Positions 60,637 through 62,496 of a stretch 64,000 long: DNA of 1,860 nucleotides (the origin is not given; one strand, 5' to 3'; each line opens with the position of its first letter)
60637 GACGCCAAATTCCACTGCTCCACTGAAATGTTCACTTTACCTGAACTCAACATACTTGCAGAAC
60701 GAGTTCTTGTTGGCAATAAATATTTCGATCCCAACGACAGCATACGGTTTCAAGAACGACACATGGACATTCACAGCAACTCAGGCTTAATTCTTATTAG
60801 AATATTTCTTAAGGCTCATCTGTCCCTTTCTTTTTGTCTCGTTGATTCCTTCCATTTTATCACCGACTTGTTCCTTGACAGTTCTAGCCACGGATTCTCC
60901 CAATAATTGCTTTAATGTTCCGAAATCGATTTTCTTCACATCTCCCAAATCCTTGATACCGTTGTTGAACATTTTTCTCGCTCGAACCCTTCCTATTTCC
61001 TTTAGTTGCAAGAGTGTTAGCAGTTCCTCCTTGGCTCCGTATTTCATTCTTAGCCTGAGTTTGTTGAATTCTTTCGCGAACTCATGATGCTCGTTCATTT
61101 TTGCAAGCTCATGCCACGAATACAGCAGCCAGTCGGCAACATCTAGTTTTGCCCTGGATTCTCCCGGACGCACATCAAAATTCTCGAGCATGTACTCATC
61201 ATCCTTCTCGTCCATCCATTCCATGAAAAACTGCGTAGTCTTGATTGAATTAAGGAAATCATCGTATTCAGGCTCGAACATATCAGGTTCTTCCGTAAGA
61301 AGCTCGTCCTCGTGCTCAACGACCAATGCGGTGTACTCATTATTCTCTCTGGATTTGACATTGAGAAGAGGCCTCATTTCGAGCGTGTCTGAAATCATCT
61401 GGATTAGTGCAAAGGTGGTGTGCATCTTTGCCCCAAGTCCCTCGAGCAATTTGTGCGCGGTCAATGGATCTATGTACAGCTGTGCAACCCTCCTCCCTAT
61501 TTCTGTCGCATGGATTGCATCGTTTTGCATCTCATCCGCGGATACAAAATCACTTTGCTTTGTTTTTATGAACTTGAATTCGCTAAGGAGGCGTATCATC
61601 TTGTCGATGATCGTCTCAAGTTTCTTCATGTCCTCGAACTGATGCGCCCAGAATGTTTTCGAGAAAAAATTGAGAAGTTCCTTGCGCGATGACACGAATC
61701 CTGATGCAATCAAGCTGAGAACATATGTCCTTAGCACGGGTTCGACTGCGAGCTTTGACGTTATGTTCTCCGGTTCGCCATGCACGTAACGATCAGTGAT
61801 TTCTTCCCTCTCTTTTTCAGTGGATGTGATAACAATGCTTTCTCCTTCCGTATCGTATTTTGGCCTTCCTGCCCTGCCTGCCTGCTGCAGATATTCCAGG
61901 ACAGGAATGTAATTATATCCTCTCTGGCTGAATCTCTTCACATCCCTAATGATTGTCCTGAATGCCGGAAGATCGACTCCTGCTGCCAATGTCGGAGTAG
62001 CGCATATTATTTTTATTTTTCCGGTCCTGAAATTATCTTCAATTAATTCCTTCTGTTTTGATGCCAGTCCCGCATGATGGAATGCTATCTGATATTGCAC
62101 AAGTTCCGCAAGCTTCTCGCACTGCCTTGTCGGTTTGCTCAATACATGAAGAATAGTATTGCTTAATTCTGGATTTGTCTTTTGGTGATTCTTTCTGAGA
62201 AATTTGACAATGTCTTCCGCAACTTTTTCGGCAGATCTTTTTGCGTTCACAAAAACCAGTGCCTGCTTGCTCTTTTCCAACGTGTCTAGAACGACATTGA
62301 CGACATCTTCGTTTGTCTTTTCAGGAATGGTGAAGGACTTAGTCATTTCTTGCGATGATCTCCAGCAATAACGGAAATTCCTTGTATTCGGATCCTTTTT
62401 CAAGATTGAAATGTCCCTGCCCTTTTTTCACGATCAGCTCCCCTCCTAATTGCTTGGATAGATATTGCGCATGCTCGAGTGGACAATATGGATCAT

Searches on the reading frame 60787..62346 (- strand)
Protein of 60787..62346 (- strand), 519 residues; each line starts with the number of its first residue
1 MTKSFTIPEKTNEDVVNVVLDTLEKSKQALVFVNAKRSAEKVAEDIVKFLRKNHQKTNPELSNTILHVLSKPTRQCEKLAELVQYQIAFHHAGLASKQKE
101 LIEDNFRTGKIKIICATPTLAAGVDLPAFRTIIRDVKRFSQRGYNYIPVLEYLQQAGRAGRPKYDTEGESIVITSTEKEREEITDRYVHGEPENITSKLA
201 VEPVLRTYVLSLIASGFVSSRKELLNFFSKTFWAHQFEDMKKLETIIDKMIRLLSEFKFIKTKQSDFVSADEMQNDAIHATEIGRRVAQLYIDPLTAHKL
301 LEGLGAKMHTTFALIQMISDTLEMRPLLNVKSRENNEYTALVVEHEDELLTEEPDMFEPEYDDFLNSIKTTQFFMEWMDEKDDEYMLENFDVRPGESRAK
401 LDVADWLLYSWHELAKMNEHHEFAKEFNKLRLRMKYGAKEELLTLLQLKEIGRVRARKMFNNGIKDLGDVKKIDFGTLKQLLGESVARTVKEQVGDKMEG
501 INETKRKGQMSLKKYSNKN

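Call 76: find_homologous_proteins(query=window:60787-62346:-, max_evalue=1e-30)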
Query window:60787-62346:- (519 aa): 7675 proteins with E <= 1e-30 among 8000 candidates; the best 120 are listed.
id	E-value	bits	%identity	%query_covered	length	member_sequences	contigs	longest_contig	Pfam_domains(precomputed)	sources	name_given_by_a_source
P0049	0.0e+0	1148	100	100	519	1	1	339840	PF20470.5,PF00271.38,PF21280.3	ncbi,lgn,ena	-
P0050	6.6e-240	815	71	99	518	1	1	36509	PF20470.5,PF00271.38,PF21280.3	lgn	-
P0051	3.9e-239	813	69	100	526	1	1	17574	PF20470.5,PF00271.38,PF21280.3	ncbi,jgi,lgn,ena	-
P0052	8.9e-239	811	71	99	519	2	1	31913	PF20470.5,PF00271.38,PF21280.3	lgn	-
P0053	2.9e-232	790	69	99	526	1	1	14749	PF20470.5,PF00271.38,PF21280.3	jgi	jgi:helicase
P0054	2.3e-230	784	68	99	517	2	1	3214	PF00271.38,PF21280.3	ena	-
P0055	9.8e-229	778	68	100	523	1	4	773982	PF20470.5,PF00271.38,PF21280.3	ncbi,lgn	-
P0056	2.4e-225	767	67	99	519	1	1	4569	PF20470.5,PF00271.38,PF21280.3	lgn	-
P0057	1.0e-222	758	66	99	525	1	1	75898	PF20470.5,PF00271.38,PF21280.3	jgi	jgi:helicase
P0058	7.2e-222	756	69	95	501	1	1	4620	PF00271.38,PF21280.3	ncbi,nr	ncbi:MAG TPA: helicase-related protein, partial [Candidatus Nanoarchaeia archaeon]|nr:helicase-relat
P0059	3.8e-220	750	69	93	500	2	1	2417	PF20470.5,PF00271.38,PF21280.3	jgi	-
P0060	4.3e-220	750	66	97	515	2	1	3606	PF20470.5,PF00271.38,PF21280.3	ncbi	-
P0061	1.3e-219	748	65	99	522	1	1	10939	PF20470.5,PF14520.13,PF00271.38,PF21280.3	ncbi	-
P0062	1.4e-219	748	65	100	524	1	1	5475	PF20470.5,PF00271.38,PF21280.3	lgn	-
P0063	2.0e-216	738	65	98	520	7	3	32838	PF20470.5,PF00271.38,PF21280.3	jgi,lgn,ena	-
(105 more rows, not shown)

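Call 77: find_encoding_contigs(protein=P0050, flank=5000, max_places=2)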
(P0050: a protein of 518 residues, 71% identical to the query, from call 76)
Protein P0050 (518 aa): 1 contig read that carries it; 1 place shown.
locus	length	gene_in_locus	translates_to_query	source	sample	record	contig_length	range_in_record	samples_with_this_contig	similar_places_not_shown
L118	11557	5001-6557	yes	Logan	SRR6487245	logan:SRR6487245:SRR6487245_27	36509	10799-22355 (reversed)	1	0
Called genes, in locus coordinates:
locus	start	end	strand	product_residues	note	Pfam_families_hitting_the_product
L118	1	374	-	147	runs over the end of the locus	PF03657:UPF0113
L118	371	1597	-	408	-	-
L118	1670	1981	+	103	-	PF04032:Rpr2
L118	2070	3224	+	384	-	-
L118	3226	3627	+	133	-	-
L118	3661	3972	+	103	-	-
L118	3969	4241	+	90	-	PF01866:Diphthamide_syn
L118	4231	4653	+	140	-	-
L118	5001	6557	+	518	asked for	PF00271:Helicase_C, PF20470:HTH_61 (faint), PF21280:Helicase_dom4_arc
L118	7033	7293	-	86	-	-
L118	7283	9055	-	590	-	PF04675:DNA_ligase_A_N, PF01068:DNA_ligase_A_M, PF04679:DNA_ligase_A_C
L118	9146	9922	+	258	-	PF00881:Nitroreductase, PF14512:TM1586_NiRdase (weak), PF00881:Nitroreductase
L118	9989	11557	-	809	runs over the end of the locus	PF00561:Abhydrolase_1, PF01674:Lipase_2 (weak), PF02089:Palm_thioest (weak), PF06028:DUF915 (weak)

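Call 78: find_encoding_contigs(protein=P0052, flank=5000, max_places=2)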
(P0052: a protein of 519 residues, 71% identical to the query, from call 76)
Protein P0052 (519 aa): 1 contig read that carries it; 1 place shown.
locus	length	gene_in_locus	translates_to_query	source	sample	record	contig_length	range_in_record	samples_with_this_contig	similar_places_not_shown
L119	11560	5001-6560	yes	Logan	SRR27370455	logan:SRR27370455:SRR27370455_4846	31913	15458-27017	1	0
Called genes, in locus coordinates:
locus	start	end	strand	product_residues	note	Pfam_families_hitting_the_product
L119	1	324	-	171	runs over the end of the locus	-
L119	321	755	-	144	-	PF03657:UPF0113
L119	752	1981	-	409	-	-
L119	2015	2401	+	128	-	PF04032:Rpr2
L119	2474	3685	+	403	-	-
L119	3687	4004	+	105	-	-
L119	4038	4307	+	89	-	PF01866:Diphthamide_syn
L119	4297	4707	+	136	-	-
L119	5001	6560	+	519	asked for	PF00271:Helicase_C, PF20470:HTH_61 (faint), PF21280:Helicase_dom4_arc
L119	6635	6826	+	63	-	-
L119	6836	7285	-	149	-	-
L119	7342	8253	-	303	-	PF00990:GGDEF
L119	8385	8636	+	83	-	-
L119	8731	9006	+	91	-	-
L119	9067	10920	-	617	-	PF01078:Mg_chelatase, PF05496:RuvB_N (faint), PF07728:AAA_5 (faint), PF00004:AAA (faint), PF00158:Sigma54_activat, PF20436:LonB_AAA-LID, PF05362:Lon_C, PF13541:ChlI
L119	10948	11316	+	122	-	-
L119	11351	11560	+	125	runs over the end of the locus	-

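Call 79: find_encoding_contigs(protein=P0055, flank=5000, max_places=2)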
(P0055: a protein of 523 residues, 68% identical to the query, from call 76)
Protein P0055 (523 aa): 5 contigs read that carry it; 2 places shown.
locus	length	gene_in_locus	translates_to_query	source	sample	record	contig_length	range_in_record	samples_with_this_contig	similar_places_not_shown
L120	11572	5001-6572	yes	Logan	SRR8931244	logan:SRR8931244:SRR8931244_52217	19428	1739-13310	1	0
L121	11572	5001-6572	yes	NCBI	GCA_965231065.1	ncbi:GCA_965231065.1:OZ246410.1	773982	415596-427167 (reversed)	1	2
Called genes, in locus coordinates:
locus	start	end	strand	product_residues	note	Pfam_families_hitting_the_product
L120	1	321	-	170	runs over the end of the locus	-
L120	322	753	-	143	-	PF03657:UPF0113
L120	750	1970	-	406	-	-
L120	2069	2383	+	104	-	PF04032:Rpr2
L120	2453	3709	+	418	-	-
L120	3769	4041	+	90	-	-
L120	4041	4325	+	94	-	PF01866:Diphthamide_syn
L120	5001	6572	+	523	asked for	PF00271:Helicase_C, PF20470:HTH_61 (weak), PF21280:Helicase_dom4_arc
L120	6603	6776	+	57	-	-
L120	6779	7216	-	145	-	-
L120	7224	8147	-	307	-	PF00990:GGDEF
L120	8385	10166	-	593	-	PF04675:DNA_ligase_A_N, PF01068:DNA_ligase_A_M, PF04679:DNA_ligase_A_C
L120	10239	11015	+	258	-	PF00881:Nitroreductase, PF14512:TM1586_NiRdase, PF00881:Nitroreductase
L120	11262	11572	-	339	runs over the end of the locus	PF02812:ELFV_dehydrog_N, PF00208:ELFV_dehydrog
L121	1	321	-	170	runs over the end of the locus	-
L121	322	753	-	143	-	PF03657:UPF0113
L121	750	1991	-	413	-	-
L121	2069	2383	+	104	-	PF04032:Rpr2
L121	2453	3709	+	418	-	-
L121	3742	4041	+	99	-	-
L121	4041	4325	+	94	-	PF01866:Diphthamide_syn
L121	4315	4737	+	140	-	-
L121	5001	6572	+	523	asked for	PF00271:Helicase_C, PF20470:HTH_61 (weak), PF21280:Helicase_dom4_arc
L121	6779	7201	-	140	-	-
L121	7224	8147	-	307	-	PF00990:GGDEF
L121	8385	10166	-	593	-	PF04675:DNA_ligase_A_N, PF01068:DNA_ligase_A_M, PF04679:DNA_ligase_A_C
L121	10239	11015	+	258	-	PF00881:Nitroreductase, PF14512:TM1586_NiRdase, PF00881:Nitroreductase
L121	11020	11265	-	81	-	-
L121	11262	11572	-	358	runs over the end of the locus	PF02812:ELFV_dehydrog_N, PF00208:ELFV_dehydrog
